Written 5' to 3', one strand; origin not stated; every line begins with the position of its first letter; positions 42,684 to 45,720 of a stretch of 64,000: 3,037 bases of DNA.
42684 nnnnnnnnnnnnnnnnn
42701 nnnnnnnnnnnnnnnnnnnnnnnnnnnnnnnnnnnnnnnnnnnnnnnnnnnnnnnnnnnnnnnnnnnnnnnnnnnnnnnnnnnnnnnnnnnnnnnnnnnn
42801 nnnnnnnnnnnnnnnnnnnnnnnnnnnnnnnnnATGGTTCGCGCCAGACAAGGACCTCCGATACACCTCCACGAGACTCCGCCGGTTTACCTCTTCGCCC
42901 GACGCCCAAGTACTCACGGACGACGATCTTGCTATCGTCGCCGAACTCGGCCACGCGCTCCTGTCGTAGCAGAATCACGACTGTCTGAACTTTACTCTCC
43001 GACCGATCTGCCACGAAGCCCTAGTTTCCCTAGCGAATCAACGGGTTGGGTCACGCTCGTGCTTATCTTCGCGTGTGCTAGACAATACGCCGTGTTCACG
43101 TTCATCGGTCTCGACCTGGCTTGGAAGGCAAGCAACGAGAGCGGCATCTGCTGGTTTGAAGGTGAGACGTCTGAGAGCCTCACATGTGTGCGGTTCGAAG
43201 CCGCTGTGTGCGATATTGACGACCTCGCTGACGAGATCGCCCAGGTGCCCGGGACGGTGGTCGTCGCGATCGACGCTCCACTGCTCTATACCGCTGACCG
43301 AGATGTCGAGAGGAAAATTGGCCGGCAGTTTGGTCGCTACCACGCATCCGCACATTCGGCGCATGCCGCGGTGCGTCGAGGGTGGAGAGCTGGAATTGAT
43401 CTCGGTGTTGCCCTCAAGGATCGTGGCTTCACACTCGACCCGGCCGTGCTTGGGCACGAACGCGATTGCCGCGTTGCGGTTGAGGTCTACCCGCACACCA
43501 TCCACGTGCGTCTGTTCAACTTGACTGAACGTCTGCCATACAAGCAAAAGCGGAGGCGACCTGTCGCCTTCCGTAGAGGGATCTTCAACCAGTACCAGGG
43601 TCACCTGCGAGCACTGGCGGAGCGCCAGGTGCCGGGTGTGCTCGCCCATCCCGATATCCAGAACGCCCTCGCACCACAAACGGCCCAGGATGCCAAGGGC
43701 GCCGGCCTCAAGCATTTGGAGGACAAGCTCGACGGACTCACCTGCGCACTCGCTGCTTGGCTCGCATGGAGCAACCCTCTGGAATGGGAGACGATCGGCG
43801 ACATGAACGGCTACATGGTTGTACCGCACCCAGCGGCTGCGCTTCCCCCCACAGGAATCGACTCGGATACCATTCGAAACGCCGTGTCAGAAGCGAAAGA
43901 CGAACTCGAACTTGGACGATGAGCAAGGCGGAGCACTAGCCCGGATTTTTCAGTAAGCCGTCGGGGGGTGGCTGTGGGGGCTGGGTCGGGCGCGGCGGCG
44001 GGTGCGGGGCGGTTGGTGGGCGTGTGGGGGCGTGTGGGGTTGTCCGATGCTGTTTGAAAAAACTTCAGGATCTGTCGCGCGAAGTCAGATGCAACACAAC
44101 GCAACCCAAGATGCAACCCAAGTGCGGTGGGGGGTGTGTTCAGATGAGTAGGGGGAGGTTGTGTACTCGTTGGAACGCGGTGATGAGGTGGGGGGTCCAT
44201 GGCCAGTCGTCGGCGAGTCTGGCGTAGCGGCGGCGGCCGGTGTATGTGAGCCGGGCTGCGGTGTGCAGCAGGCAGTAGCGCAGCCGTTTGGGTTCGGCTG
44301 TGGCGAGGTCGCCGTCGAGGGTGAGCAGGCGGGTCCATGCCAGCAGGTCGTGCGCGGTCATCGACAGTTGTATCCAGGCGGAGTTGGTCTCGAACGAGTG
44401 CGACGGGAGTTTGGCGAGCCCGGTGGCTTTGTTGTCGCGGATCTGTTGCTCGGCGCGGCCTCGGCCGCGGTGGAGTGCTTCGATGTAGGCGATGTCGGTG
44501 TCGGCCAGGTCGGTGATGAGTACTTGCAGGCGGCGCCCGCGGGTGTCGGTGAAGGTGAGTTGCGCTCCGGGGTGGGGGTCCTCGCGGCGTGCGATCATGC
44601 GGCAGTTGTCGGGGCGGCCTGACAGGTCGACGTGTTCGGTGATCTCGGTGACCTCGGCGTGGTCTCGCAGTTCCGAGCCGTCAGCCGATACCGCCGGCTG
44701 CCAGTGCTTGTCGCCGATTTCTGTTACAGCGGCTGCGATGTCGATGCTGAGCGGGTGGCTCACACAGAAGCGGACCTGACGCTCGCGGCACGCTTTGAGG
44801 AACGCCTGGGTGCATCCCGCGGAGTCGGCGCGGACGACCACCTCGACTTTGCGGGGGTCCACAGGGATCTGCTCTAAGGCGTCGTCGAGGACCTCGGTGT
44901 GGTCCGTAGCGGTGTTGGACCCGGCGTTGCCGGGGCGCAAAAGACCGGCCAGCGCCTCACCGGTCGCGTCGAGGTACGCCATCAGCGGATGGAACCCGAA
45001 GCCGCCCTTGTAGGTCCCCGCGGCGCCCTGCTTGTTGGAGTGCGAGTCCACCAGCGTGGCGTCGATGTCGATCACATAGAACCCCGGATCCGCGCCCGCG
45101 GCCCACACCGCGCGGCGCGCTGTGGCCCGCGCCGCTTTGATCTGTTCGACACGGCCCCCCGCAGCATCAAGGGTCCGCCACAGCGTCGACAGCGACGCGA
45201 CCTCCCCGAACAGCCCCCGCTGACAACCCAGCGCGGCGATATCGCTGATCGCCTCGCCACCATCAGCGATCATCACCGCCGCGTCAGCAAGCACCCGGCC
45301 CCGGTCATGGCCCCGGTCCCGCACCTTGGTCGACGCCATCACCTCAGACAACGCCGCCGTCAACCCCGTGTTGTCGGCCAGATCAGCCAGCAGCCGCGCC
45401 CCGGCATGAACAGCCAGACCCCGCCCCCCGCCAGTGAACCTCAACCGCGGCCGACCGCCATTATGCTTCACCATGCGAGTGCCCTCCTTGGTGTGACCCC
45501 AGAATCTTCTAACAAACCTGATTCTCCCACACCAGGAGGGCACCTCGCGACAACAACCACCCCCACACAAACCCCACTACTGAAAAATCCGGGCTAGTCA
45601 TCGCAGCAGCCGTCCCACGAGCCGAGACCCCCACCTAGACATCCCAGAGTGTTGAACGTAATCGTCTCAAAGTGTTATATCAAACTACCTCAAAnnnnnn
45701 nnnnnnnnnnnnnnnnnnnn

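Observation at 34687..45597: Composite-transposon-like structure: two direct IS1380-like copies bracket 7.1 kb of defence genes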

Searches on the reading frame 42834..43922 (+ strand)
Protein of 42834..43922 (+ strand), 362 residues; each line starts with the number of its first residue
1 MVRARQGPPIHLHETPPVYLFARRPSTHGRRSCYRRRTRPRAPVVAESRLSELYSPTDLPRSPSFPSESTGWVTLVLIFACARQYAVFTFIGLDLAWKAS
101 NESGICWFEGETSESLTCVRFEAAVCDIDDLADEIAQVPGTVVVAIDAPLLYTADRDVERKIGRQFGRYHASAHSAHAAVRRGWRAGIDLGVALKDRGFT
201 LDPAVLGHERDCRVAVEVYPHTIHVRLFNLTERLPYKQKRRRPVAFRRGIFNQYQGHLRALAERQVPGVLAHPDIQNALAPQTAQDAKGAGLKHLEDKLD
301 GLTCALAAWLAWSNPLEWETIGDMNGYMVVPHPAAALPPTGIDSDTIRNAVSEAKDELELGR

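Call 4: search_protein_families(library=pfam, proteins=[window:42834-43922:+])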
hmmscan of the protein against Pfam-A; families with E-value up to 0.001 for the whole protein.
window:42834-43922:+ (362 aa): 1 family
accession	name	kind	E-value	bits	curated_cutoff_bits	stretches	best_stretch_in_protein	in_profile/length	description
PF04250.19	DUF429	-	9.3e-13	48.8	23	1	119-312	12-201/214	Protein of unknown function (DUF429)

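Call 8: search_protein_families(library=padloc, proteins=[window:42834-43922:+])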
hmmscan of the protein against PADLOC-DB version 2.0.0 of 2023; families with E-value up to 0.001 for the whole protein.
window:42834-43922:+ (362 aa): 2 families
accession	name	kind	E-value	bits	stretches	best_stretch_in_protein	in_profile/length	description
PDLC05019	PDC-S44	-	1.5e-51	173.2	1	86-335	5-252/259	-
PDLC05020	PDC-S44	-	0.00014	19.4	0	289-334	207-254/277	-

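Call 9: search_protein_families(library=ncbifam, proteins=[window:42834-43922:+])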
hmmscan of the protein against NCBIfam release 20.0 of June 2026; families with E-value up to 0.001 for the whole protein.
window:42834-43922:+ (362 aa): 0 families

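Call 46: search_protein_families(library=pfam, proteins=[window:42834-43922:+], max_evalue=1)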
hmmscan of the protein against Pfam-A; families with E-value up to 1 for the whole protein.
window:42834-43922:+ (362 aa): 1 family
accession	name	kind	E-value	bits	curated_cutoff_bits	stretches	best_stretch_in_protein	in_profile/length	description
PF04250.19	DUF429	-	9.3e-13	48.8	23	1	119-312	12-201/214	Protein of unknown function (DUF429)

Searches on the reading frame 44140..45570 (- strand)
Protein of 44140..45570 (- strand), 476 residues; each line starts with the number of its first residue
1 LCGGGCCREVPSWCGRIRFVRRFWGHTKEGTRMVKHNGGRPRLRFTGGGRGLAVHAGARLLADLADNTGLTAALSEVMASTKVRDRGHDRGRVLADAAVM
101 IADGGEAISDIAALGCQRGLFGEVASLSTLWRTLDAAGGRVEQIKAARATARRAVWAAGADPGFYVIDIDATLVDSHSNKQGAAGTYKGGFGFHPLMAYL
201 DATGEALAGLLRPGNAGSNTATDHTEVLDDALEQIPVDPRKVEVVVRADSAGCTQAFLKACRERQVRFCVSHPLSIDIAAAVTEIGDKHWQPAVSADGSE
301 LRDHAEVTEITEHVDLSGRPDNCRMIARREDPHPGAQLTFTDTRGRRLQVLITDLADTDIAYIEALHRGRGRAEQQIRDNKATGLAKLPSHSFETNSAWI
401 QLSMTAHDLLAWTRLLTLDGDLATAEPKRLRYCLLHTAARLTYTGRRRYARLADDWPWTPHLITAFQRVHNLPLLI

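Call 4: search_protein_families(library=pfam, proteins=[window:44140-45570:-])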
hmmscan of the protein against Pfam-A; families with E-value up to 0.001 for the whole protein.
window:44140-45570:- (476 aa): 2 families
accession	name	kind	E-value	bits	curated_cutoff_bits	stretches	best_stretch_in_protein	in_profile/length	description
PF13701.12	DDE_Tnp_1_4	-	5.7e-63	213.1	34.7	1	40-473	6-434/435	Transposase DDE domain group 1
PF01609.27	DDE_Tnp_1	-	3.3e-11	43.8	23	1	165-407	5-198/200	Transposase DDE domain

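Call 9: search_protein_families(library=ncbifam, proteins=[window:44140-45570:-])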
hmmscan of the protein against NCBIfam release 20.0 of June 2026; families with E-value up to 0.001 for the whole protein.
window:44140-45570:- (476 aa): 1 family
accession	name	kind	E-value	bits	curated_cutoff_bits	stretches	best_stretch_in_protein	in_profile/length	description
NF033539.1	transpos_IS1380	equivalog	3.5e-86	289.4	180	1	49-456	6-419/419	IS1380 family transposase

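Call 10: find_encoding_contigs(protein=window:44140-45570:-, flank=10000, max_places=10)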
Protein window:44140-45570:- (476 aa): no gene with exactly this product is on record in the collection.

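Call 12: find_encoding_contigs(protein=window:44140-45474:-, flank=10000, max_places=10)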
Protein window:44140-45474:- (444 aa): no gene with exactly this product is on record in the collection.

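Call 14: find_homologous_proteins(query=window:44140-45474:-, max_evalue=1e-20)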
Query window:44140-45474:- (444 aa): 7955 proteins with E <= 1e-20 among 8000 candidates; the best 120 are listed.
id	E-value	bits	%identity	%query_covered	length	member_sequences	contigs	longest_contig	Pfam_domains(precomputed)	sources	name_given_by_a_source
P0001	6.6e-283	956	96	100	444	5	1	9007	PF13701.13,PF01609.28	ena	-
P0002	2.9e-230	783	80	100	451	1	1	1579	PF13701.13,PF01609.28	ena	-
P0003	5.0e-230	782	87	90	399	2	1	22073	PF13701.13,PF01609.28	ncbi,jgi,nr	ncbi:MAG: IS1380 family transposase [Acidimicrobiia bacterium]|nr:IS1380 family transposase [Acidimi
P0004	2.0e-227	773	79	100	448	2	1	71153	PF13701.13,PF01609.28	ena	-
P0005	3.3e-226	769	78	100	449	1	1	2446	PF13701.13,PF01609.28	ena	-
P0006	9.8e-226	768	80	100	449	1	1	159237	PF13701.13,PF01609.28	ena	-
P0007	1.3e-225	767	79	100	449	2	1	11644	PF13701.13,PF01609.28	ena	-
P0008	2.5e-225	766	78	100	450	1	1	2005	PF13701.13,PF01609.28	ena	-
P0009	4.4e-224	762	78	100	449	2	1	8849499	PF13701.13,PF01609.28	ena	-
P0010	2.0e-223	760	78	100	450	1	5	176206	PF13701.13,PF01609.28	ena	-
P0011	2.3e-222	757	78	100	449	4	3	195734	PF13701.13,PF01609.28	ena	-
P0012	2.3e-222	757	78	100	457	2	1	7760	PF13701.13,PF01609.28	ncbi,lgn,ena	-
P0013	4.1e-222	756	78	100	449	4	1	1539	PF13701.13,PF01609.28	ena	-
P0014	1.2e-220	751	77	100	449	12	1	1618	PF13701.13,PF01609.28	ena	-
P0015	8.0e-219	745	77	100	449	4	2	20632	PF13701.13,PF01609.28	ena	-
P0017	1.2e-218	744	76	100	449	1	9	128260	PF13701.13,PF01609.28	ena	-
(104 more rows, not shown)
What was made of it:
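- The transposase is full length compared with its homologues: 444 aa, model coverage 6-419 of 419 (calls 9, 14).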

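Call 15: find_encoding_contigs(protein=P0001, flank=10000, max_places=10)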
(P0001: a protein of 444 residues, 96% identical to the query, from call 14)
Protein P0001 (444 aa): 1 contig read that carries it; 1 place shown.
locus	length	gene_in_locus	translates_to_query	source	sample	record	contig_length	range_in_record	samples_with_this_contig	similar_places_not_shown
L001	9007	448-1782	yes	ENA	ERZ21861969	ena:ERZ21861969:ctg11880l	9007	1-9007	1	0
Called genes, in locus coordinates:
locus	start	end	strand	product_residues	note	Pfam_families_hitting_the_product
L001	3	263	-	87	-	?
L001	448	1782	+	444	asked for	PF13701:DDE_Tnp_1_4, PF01609:DDE_Tnp_1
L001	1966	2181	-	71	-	-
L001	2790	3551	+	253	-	-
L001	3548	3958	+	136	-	-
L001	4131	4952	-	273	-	PF01609:DDE_Tnp_1 (weak), PF13701:DDE_Tnp_1_4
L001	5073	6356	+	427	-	PF00872:Transposase_mut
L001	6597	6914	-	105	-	PF13701:DDE_Tnp_1_4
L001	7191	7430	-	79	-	-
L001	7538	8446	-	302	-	PF01609:DDE_Tnp_1, PF13612:DDE_Tnp_1_3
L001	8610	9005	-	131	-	?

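Call 16: find_encoding_contigs(protein=P0017, flank=3000, max_places=10)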
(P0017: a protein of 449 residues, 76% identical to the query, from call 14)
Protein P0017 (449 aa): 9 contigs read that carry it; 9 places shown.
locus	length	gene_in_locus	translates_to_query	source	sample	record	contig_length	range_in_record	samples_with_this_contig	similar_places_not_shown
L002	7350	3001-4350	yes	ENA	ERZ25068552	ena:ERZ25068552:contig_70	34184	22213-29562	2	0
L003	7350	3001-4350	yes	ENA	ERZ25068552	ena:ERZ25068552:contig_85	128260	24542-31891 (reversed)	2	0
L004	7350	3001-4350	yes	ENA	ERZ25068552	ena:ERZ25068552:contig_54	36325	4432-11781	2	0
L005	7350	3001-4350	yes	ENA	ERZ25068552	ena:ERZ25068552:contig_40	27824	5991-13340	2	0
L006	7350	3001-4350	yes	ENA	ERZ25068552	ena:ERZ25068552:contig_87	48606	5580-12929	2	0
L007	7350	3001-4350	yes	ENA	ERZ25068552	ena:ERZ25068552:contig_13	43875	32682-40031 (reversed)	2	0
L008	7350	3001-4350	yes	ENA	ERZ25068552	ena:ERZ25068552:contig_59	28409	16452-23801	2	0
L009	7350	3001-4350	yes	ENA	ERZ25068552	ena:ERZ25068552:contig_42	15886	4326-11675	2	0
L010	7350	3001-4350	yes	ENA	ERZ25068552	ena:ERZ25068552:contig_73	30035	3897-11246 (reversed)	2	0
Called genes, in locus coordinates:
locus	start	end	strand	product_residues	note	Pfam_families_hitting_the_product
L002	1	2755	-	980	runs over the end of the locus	PF13809:Tubulin_2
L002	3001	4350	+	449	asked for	PF13701:DDE_Tnp_1_4, PF01609:DDE_Tnp_1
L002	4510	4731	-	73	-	PF13809:Tubulin_2 (weak)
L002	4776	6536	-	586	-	-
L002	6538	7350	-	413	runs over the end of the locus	-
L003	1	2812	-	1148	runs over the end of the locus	PF13522:GATase_6, PF01380:SIS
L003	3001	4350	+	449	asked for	PF13701:DDE_Tnp_1_4, PF01609:DDE_Tnp_1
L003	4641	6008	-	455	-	PF02878:PGM_PMM_I, PF02879:PGM_PMM_II, PF02880:PGM_PMM_III, PF00408:PGM_PMM_IV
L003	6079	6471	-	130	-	PF00380:Ribosomal_S9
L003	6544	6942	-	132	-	PF00572:Ribosomal_L13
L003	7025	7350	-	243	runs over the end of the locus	PF01416:PseudoU_synth_1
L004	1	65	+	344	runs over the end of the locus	PF01555:N6_N4_Mtase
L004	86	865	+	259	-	-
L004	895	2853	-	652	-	PF00580:UvrD-helicase, PF13604:AAA_30 (faint), PF13245:AAA_19, PF13361:UvrD_C, PF13538:UvrD_C_2 (weak), PF00570:HRDC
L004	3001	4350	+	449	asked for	PF13701:DDE_Tnp_1_4, PF01609:DDE_Tnp_1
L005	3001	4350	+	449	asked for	PF13701:DDE_Tnp_1_4, PF01609:DDE_Tnp_1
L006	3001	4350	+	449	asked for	PF13701:DDE_Tnp_1_4, PF01609:DDE_Tnp_1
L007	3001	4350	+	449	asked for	PF13701:DDE_Tnp_1_4, PF01609:DDE_Tnp_1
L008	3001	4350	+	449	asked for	PF13701:DDE_Tnp_1_4, PF01609:DDE_Tnp_1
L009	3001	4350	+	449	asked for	PF13701:DDE_Tnp_1_4, PF01609:DDE_Tnp_1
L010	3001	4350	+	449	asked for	PF13701:DDE_Tnp_1_4, PF01609:DDE_Tnp_1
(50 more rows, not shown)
